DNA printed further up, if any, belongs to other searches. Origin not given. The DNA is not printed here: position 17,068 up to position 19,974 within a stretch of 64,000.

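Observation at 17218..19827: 869-aa fusion of a class-III aminotransferase with an acyl-ACP-reductase-like domain: candidate thioester to aldehyde to amine enzyme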

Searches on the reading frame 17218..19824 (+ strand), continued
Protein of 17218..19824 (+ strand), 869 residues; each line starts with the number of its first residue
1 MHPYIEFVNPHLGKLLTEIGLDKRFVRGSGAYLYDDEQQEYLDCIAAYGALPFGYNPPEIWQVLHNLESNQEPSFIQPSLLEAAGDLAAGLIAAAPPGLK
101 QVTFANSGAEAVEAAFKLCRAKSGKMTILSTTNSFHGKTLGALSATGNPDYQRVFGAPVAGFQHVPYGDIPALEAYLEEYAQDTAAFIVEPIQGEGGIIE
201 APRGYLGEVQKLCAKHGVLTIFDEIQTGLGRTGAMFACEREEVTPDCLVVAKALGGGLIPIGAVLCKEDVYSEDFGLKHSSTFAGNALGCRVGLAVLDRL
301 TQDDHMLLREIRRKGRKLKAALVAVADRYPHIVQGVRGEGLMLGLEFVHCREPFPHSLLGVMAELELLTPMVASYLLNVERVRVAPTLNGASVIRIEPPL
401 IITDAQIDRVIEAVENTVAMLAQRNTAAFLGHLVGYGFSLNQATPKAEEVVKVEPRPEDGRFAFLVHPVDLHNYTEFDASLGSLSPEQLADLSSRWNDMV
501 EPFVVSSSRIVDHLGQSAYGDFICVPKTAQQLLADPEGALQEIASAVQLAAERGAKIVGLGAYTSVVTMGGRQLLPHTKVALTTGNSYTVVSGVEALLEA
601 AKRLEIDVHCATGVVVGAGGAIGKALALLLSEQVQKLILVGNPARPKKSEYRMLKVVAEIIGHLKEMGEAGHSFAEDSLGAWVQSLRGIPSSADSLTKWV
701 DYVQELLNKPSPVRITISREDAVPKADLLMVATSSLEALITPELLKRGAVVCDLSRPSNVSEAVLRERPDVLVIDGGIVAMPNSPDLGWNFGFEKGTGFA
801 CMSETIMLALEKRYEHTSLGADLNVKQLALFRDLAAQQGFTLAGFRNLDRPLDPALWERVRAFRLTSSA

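Call 83: find_encoding_contigs(protein=P0501, flank=5000, max_places=1)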
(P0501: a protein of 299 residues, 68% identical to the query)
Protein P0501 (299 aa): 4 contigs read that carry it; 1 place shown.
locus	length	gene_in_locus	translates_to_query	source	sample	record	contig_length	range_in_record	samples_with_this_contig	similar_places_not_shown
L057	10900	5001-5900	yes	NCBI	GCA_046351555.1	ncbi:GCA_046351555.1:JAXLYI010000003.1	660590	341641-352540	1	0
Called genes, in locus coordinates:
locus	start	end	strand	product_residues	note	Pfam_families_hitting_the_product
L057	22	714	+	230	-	-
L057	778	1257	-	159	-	PF01909:NTP_transf_2, PF18765:Polbeta (faint)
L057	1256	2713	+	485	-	-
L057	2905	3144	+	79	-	-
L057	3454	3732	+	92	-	-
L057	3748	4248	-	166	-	PF19780:DUF6265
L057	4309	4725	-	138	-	-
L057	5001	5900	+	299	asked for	-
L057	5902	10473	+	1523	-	PF00501:AMP-binding, PF23024:AMP-dom_DIP2-like, PF00550:PP-binding (weak), PF00202:Aminotran_3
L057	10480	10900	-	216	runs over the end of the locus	PF00702:Hydrolase, PF12710:HAD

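Call 85: search_solved_structures(query=A4, max_evalue=10, show_alignments=2)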
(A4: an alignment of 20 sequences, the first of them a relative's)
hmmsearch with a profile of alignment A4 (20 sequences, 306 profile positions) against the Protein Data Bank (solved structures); distinct sequences matched with E-value up to 10: 3.
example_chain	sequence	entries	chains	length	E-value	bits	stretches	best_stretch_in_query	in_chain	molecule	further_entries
8d9d_D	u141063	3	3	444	2.2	10.8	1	141-211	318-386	DNA polymerase alpha subunit B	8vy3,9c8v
7opl_B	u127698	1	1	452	2.3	10.8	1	141-211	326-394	DNA polymerase alpha subunit B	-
8d0b_G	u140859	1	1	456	2.3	10.7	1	141-211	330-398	DNA polymerase alpha subunit B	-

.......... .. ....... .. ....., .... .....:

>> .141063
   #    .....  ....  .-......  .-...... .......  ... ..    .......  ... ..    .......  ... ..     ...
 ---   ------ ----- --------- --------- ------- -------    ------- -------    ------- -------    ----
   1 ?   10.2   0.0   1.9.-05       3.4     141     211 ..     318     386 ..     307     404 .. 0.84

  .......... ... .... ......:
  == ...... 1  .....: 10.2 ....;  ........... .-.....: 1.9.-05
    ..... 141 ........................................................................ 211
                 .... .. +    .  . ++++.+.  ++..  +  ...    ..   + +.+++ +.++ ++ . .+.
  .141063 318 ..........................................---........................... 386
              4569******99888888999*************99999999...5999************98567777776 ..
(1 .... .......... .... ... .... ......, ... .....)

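Call 86: search_protein_families(library=padloc, proteins=[L050:9052-9969:+, L050:8475-9005:+, window:17218-19824:+], max_evalue=0.01)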
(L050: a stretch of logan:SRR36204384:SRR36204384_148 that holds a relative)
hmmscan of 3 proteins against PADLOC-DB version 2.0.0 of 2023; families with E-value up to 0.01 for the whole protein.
L050:9052-9969:+ (306 aa): 0 families

L050:8475-9005:+ (177 aa): 0 families

window:17218-19824:+ (869 aa): 0 families

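Call 87: find_related_loci(query=A4, collection=metagenome_contigs, flank=5000)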
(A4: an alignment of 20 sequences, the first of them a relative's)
Query A4 (306 aa) in metagenome_contigs; peptide patterns used: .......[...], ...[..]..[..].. (x = any residue, [..] = any of these).
600 stretches matched a pattern (row limit reached: there are more); 538 encode a relative of the query (tblastn E <= 1e-3); the best 80 are kept; 80 distinct loci.
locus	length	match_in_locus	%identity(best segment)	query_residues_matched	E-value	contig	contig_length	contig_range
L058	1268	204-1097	78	1-298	2e-171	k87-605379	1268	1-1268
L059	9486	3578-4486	75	1-303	5e-155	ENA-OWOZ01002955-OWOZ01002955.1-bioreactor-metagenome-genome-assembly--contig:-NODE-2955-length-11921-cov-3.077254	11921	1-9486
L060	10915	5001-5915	73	1-305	1e-154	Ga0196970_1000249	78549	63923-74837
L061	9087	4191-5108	73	1-306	4e-152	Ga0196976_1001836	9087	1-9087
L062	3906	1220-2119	77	1-300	2e-156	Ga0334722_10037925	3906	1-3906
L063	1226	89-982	77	1-298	3e-161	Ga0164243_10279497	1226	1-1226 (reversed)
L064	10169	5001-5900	76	1-300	2e-145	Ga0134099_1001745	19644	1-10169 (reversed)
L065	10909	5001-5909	76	1-303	7e-145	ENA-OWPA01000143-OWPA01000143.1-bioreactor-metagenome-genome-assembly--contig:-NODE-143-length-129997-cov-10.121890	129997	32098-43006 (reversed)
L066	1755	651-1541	62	1-296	1e-135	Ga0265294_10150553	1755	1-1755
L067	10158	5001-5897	60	1-298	2e-124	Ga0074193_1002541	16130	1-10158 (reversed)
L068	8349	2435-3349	62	1-306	5e-124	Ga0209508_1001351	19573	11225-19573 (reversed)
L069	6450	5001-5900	59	1-299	4e-124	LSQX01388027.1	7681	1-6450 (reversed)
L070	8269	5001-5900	62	1-298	9e-124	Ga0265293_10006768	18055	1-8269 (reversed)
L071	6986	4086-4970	63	1-295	1e-123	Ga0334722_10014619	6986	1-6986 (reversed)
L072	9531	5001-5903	62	1-300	4e-123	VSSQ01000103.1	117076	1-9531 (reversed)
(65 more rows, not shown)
